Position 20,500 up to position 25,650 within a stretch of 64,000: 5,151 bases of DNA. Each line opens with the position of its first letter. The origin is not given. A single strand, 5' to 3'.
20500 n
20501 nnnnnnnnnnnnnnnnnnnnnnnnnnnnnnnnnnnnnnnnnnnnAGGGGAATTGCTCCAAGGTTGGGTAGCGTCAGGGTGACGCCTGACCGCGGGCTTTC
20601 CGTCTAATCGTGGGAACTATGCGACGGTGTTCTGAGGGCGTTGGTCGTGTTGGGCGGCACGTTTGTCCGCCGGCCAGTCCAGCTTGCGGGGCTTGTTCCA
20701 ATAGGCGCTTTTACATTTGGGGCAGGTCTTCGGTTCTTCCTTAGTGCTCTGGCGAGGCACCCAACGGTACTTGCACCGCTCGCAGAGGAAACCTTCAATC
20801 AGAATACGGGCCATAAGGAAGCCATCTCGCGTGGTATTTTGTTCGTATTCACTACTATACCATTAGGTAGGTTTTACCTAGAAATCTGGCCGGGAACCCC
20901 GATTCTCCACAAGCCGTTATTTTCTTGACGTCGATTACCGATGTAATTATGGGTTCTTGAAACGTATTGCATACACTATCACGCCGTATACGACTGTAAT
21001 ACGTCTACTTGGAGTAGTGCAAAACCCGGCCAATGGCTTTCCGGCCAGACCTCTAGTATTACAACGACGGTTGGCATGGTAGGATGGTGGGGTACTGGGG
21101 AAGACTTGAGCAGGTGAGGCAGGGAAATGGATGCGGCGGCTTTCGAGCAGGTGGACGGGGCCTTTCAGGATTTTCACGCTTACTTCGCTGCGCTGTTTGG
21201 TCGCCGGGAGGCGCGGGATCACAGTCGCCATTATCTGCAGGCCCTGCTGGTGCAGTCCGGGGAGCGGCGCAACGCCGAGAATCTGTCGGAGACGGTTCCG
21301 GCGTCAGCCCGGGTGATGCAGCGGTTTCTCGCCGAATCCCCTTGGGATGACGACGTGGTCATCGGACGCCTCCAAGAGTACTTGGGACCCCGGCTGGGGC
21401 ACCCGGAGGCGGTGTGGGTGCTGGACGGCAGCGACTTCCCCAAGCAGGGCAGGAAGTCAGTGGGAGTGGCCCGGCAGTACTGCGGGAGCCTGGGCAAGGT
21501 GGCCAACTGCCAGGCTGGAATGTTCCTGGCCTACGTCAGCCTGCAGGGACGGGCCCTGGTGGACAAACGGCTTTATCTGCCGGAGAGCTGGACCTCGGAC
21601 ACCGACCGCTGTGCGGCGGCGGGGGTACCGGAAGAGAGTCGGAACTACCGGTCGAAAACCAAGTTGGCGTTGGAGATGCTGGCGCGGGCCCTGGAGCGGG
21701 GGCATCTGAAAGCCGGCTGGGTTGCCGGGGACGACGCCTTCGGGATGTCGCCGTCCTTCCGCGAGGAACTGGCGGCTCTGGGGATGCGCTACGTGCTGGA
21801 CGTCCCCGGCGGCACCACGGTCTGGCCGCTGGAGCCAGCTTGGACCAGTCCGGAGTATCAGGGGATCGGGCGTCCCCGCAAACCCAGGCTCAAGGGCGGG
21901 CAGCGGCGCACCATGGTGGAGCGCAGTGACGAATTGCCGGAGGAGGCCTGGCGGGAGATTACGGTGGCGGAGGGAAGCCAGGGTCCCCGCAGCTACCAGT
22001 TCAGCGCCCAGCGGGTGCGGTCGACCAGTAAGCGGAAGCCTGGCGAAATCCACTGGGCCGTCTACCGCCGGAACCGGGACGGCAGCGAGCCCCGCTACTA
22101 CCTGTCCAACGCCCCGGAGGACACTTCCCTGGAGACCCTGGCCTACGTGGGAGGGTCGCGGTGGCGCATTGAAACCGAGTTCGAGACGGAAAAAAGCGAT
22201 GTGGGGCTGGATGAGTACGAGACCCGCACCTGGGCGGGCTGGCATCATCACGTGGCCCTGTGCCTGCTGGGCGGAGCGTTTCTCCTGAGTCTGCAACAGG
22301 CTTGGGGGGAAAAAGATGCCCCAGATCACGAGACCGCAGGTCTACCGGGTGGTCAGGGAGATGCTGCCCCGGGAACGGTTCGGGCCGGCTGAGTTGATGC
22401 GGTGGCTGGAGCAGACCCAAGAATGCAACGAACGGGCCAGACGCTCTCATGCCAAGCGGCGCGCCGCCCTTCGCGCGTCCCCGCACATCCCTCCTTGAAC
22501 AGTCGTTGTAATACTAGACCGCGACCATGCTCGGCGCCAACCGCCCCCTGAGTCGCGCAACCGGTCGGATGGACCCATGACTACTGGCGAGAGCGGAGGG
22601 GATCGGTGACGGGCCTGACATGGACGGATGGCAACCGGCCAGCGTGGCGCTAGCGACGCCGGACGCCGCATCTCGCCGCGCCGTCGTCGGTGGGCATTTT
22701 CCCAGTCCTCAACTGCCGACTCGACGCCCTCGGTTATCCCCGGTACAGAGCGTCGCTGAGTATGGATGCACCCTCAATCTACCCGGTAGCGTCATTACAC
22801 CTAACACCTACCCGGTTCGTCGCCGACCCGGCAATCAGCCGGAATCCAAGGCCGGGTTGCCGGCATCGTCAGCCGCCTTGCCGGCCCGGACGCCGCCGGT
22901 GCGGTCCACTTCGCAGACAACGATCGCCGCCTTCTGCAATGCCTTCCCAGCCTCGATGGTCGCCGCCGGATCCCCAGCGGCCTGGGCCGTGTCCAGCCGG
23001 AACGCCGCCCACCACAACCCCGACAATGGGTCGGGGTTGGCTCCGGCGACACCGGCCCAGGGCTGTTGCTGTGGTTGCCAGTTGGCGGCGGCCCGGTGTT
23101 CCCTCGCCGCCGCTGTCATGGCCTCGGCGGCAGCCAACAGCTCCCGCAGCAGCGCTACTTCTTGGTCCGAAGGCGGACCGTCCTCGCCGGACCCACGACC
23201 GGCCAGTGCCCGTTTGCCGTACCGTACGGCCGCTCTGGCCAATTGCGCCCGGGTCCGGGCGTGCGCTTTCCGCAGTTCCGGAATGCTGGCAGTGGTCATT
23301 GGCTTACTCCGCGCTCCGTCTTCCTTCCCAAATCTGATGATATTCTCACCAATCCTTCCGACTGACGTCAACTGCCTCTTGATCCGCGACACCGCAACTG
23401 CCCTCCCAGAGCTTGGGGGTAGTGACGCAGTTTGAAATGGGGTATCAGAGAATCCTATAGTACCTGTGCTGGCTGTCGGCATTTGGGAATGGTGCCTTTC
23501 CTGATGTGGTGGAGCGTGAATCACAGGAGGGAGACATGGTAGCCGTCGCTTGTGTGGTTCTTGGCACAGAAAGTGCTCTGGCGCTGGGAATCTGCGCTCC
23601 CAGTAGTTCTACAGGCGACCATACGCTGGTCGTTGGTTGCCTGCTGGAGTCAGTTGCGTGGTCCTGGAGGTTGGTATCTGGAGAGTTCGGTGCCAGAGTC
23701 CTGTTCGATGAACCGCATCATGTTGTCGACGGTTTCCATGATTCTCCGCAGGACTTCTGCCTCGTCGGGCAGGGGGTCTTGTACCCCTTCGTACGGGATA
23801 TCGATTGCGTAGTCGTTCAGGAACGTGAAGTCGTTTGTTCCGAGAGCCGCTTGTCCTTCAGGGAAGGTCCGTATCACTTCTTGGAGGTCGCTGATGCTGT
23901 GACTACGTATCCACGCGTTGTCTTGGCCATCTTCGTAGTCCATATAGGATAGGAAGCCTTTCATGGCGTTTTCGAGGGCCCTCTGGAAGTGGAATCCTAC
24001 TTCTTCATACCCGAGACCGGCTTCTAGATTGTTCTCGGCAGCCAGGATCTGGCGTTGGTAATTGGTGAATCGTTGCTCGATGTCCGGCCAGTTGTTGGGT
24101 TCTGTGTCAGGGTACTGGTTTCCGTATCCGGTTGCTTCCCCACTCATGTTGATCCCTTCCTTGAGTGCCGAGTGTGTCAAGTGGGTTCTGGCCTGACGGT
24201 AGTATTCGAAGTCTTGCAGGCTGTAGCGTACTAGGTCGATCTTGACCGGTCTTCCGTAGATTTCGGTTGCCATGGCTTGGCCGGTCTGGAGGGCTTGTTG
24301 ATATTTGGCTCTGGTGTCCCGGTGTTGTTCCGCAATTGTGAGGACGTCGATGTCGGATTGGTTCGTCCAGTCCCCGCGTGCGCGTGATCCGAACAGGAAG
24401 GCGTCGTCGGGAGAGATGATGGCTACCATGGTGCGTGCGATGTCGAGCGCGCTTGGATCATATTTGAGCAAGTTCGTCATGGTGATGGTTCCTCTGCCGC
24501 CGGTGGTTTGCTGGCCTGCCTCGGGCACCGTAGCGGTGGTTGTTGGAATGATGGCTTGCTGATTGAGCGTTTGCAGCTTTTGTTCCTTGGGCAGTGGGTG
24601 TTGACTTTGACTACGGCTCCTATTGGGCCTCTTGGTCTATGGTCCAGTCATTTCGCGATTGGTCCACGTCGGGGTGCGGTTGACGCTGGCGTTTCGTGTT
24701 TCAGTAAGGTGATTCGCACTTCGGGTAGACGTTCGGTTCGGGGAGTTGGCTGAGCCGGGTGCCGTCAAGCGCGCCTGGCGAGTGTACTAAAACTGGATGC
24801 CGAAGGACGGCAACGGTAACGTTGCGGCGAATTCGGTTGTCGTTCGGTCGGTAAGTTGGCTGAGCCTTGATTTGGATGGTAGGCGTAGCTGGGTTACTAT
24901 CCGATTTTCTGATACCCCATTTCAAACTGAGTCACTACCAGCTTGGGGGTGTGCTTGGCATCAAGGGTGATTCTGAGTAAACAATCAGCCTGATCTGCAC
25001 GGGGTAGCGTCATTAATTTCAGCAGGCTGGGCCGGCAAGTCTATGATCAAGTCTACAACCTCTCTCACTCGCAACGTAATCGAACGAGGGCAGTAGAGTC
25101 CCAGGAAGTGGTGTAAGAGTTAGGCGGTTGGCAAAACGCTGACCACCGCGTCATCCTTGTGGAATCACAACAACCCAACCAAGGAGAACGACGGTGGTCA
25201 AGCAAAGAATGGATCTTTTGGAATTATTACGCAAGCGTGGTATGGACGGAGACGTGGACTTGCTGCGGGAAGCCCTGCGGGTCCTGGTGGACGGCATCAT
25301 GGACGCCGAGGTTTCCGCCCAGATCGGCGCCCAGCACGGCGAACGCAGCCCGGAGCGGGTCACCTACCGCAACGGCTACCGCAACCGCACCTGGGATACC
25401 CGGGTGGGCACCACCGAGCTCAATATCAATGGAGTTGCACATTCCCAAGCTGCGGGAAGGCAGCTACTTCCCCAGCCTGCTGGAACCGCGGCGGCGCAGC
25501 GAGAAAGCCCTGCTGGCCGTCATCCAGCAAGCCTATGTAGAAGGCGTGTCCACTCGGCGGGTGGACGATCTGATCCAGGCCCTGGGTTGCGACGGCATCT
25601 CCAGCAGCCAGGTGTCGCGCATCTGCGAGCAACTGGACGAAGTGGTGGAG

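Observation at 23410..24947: Transposase-less mobile cassette with 37-nt inverted ends and an 8-bp duplication, carrying only an MNT-HEPN gene; an empty site is present in the same window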

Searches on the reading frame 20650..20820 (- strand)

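Call 85: search_protein_families(library=pfam, proteins=[window:20650-20820:-], max_evalue=1)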
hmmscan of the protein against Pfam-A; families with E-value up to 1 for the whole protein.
window:20650-20820:- (57 aa): 17 families
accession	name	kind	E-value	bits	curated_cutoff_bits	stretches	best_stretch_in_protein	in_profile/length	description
PF09723.15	Zn_ribbon_8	-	0.00046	20.6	34.4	1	11-38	6-34/41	Zinc ribbon domain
PF22191.2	IBR_1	-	0.0059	16.9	27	1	30-40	3-13/47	IBR domain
PF12647.12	RNHCP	-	0.012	16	24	1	9-39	2-32/90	RNHCP domain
PF00053.31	EGF_laminin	-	0.017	15.7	21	0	31-45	29-43/49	Laminin EGF domain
PF01155.25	HypA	-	0.02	15.3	28.9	1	11-39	71-95/112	Hydrogenase/urease nickel incorporation, metallochaperone, hypA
PF24973.1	EGF_LMN_ATRN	-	0.028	15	27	1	31-46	25-40/44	Laminin/attractin EGF domain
PF19134.6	DUF5817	-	0.032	14.7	31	1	13-40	6-31/57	Domain of unknown function (DUF5817)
PF23455.1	DUF7129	-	0.037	14.2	30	1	13-41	14-38/45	Domain of unknown function (DUF7129)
PF08274.17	Zn_Ribbon_YjdM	-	0.047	14.1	30.8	0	33-40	5-12/30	PhnA Zinc-Ribbon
PF23470.1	Zn_ribbon_PF0610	-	0.067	13.4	26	1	30-45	18-33/39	PF0610 rubredoxin-like zinc beta-ribbon domain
PF24029.1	DUF7340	-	0.14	12.4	27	1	8-23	36-51/62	Domain of unknown function (DUF7340)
PF15135.11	UPF0515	-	0.16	11.7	29.8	1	10-49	110-149/271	Uncharacterised protein UPF0515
PF13465.12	zf-H2C2_2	-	0.19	12.6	40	1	23-41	7-25/26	Zinc-finger double domain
PF18439.7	zf_UBZ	-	0.23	11.6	25.6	0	10-17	2-9/32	Ubiquitin-Binding Zinc Finger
PF03367.19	Zn_ribbon_ZPR1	-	0.31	10.9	23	0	6-19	31-44/56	ZPR1 zinc-finger domain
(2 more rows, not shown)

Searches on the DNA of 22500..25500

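Call 73: search_rna_families(source=window, start=22500, end=25500, threshold=evalue, max_evalue=1)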
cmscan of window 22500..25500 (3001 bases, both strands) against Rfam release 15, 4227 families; matches with E-value up to 1: 0.
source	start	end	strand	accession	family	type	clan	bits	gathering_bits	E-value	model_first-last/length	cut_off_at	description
